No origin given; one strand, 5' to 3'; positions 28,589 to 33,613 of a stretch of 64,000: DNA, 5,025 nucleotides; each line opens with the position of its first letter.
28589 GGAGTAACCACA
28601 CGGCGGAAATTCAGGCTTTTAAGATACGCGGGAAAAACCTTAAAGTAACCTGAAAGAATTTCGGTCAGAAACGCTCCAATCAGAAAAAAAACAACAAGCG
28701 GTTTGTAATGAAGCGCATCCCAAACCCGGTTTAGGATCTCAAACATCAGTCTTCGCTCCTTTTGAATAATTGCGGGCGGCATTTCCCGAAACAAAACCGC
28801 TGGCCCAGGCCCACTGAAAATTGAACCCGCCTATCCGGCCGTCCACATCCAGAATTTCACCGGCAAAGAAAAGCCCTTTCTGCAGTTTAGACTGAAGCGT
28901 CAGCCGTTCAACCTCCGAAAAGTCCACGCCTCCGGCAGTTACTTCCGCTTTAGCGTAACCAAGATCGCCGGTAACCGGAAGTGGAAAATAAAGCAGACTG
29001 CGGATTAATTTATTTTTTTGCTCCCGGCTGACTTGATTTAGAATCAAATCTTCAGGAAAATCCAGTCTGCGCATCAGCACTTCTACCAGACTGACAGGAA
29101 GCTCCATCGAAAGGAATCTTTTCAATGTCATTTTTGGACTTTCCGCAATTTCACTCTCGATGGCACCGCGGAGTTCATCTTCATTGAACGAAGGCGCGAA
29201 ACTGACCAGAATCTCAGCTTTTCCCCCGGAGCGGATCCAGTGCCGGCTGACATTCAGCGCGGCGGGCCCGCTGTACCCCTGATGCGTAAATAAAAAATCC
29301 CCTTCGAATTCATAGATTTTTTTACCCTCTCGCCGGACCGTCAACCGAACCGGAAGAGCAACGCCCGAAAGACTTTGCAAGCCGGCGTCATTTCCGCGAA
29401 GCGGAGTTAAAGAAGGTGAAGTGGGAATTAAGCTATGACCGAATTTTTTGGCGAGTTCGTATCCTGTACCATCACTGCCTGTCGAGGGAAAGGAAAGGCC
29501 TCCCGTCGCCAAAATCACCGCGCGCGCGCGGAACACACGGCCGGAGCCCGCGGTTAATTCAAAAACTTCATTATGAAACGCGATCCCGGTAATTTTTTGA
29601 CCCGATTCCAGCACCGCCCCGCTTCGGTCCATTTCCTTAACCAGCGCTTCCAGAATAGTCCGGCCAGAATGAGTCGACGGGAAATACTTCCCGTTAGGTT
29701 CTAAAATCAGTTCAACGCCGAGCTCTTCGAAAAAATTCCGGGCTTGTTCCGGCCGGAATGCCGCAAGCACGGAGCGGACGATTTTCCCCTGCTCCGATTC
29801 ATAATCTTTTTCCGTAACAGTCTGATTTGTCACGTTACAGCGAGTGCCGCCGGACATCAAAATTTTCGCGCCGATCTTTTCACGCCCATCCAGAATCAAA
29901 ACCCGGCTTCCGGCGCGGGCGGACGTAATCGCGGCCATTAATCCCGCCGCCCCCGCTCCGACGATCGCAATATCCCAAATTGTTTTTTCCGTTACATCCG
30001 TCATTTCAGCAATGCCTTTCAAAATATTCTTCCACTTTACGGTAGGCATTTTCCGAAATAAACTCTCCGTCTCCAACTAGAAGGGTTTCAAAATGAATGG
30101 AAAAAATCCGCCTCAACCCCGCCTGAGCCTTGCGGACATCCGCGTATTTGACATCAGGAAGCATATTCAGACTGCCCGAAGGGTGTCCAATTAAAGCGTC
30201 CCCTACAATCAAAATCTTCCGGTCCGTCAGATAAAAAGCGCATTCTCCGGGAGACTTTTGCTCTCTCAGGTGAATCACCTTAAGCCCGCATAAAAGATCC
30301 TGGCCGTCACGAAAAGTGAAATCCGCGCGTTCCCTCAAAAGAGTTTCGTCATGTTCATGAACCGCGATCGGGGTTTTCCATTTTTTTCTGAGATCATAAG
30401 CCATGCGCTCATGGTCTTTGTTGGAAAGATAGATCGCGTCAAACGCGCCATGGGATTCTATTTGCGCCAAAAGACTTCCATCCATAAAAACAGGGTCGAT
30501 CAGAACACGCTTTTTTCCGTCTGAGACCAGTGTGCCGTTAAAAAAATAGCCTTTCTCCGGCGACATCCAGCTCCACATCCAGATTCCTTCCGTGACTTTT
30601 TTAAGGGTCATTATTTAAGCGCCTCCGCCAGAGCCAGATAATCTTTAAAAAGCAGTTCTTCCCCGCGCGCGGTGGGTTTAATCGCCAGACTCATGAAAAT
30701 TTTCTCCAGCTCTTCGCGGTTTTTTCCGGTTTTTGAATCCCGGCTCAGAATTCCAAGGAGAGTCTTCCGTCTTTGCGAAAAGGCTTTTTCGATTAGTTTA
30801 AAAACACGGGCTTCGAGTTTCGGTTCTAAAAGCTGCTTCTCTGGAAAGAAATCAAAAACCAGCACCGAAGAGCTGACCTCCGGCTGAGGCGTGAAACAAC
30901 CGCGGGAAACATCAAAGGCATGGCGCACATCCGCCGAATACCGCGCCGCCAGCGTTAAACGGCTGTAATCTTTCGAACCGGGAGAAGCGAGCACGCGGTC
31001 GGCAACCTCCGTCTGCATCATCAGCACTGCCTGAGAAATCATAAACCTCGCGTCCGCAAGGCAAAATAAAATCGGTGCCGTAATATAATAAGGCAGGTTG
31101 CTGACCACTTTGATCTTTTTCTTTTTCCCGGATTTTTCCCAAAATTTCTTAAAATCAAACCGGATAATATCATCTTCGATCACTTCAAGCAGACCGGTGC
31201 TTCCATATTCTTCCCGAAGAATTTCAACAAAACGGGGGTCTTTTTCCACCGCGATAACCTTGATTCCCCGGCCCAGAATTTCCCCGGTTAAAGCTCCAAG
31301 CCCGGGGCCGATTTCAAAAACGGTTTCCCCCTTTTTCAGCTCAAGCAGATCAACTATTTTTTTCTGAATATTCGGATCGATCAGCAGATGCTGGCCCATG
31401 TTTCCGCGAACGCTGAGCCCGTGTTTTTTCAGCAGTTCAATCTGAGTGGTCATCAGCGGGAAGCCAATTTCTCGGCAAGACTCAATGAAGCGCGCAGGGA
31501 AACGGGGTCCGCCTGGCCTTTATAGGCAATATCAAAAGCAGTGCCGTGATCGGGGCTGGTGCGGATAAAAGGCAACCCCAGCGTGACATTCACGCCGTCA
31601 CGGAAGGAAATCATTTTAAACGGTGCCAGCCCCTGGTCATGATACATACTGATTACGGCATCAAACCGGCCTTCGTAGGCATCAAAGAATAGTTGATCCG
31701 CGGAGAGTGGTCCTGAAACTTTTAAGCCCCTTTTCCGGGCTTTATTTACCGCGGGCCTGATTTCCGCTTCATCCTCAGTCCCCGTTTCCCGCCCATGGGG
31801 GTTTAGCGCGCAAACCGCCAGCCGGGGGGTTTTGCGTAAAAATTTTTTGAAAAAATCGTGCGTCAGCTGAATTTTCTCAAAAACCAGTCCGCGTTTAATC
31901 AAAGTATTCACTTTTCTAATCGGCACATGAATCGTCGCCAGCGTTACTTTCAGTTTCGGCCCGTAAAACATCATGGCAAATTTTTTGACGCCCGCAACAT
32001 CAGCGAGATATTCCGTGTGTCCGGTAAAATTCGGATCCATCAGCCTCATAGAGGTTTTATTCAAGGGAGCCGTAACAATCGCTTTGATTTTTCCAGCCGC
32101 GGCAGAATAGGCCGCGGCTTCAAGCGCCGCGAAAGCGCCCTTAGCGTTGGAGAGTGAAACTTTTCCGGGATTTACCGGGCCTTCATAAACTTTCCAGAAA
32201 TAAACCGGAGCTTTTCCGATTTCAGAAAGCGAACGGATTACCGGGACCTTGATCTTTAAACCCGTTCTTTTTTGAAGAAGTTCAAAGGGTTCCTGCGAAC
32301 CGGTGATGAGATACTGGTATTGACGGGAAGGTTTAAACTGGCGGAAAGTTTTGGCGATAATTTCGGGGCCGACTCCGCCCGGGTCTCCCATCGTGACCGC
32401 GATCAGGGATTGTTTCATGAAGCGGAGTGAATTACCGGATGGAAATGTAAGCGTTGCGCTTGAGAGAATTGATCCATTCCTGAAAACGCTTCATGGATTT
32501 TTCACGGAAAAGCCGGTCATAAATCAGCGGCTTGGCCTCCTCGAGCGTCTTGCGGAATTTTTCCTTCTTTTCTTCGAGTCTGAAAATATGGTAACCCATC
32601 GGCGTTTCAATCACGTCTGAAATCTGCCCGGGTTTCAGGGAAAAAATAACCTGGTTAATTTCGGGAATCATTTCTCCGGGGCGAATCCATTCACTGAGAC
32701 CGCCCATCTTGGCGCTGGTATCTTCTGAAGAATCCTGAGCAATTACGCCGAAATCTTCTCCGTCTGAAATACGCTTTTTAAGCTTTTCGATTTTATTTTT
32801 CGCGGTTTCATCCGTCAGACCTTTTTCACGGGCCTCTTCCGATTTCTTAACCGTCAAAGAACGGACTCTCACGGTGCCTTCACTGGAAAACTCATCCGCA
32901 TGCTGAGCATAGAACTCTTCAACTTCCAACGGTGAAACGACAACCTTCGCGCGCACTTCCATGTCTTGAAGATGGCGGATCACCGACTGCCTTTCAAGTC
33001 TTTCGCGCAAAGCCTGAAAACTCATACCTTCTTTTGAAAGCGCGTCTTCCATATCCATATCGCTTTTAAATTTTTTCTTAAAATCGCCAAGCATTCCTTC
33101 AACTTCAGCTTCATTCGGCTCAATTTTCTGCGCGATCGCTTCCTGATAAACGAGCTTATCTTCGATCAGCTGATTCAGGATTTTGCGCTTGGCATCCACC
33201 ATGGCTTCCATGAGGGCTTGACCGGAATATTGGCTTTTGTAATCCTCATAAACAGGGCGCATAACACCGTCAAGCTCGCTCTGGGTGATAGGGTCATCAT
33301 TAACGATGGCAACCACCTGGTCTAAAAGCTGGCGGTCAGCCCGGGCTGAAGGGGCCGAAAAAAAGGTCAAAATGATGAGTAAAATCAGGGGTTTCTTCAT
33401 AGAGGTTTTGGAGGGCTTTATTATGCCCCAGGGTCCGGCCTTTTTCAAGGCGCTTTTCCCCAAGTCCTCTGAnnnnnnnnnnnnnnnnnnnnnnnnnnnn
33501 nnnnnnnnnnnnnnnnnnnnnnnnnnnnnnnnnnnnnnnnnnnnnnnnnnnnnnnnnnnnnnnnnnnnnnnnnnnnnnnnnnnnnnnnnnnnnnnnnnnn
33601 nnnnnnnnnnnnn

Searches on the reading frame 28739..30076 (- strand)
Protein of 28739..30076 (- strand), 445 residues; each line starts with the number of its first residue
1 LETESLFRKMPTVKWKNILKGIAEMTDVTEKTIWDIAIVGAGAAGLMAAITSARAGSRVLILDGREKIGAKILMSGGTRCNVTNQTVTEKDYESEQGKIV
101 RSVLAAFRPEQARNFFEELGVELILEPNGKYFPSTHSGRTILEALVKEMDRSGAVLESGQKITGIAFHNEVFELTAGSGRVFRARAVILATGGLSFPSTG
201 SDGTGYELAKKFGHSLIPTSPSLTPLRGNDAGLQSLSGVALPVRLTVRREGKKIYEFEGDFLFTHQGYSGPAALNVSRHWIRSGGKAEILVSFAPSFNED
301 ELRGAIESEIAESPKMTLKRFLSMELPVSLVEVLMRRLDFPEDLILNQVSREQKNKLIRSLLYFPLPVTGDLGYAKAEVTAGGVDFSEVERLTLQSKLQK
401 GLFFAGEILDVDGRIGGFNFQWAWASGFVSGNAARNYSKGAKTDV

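Call 49: search_protein_families(library=pfam, proteins=[window:28739-30076:-], max_evalue=0.0001)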
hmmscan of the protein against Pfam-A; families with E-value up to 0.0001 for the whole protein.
window:28739-30076:- (445 aa): 11 families
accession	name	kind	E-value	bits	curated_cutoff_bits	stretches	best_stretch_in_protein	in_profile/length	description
PF03486.20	HI0933_like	-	8.6e-78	261.6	50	1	35-432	2-243/244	HI0933-like protein Rossmann domain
PF22780.1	HI0933_like_1st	-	1.8e-29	103.1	27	1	221-379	2-165/165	HI0933-like protein barrel and H2TH domain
PF00890.30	FAD_binding_2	-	5e-12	46.2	20.4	1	35-91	1-58/414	FAD binding domain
PF01266.30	DAO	-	4.9e-11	43.2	27.9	1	35-134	1-93/353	FAD dependent oxidoreductase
PF07992.20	Pyr_redox_2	-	5.3e-09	36.4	26.1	1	35-198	2-114/291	Pyridine nucleotide-disulphide oxidoreductase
PF01134.28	GIDA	-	5.4e-09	36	22.1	0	35-65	1-29/391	Glucose inhibited division protein A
PF12831.13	FAD_oxidored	-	4.1e-08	33.4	27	1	35-192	1-145/416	FAD dependent oxidoreductase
PF13738.12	Pyr_redox_3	-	1.5e-07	31.4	30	0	38-72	2-36/305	Pyridine nucleotide-disulphide oxidoreductase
PF13450.12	NAD_binding_8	-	3.4e-06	27.7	21.9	1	38-71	1-34/68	NAD(P)-binding Rossmann-like domain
PF13454.12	NAD_binding_9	-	2.6e-05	24.7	21.8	0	37-192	1-153/155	FAD-NAD(P)-binding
PF01946.23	Thi4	-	3.6e-05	23.5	26.2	0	24-72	8-57/235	Thi4 family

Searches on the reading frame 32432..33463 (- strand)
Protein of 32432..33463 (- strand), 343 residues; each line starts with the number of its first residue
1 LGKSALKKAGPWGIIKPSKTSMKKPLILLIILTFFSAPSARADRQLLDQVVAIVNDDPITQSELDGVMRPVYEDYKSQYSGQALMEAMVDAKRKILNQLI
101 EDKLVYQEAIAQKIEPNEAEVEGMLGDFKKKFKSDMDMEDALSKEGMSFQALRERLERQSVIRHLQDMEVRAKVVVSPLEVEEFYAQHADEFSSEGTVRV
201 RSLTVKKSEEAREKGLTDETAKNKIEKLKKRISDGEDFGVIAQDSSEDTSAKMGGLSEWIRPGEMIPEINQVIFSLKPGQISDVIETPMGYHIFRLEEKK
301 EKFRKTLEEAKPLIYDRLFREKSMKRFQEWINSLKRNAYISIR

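Call 3: search_protein_families(library=pfam, proteins=[window:32432-33463:-], max_evalue=0.01)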
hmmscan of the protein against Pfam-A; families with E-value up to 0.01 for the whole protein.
window:32432-33463:- (343 aa): 6 families
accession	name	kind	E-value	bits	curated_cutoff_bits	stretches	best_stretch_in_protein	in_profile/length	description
PF00639.27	Rotamase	-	4.1e-22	79.4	21.7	1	216-297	13-96/97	PPIC-type PPIASE domain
PF13616.12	Rotamase_3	-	2.8e-20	73.4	22.5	1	195-300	13-116/116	PPIC-type PPIASE domain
PF13145.12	Rotamase_2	-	4.4e-18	66.7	27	1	176-312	1-121/121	PPIC-type PPIASE domain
PF13624.11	SurA_N_3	-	8.9e-16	58.6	27.2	1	22-165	13-161/162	SurA-like N-terminal domain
PF09312.16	SurA_N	-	1.6e-13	51.3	30.8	1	47-163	1-115/118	SurA N-terminal domain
PF13623.11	SurA_N_2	-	2.4e-08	34.4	28.5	1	27-127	16-121/145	SurA-like N-terminal domain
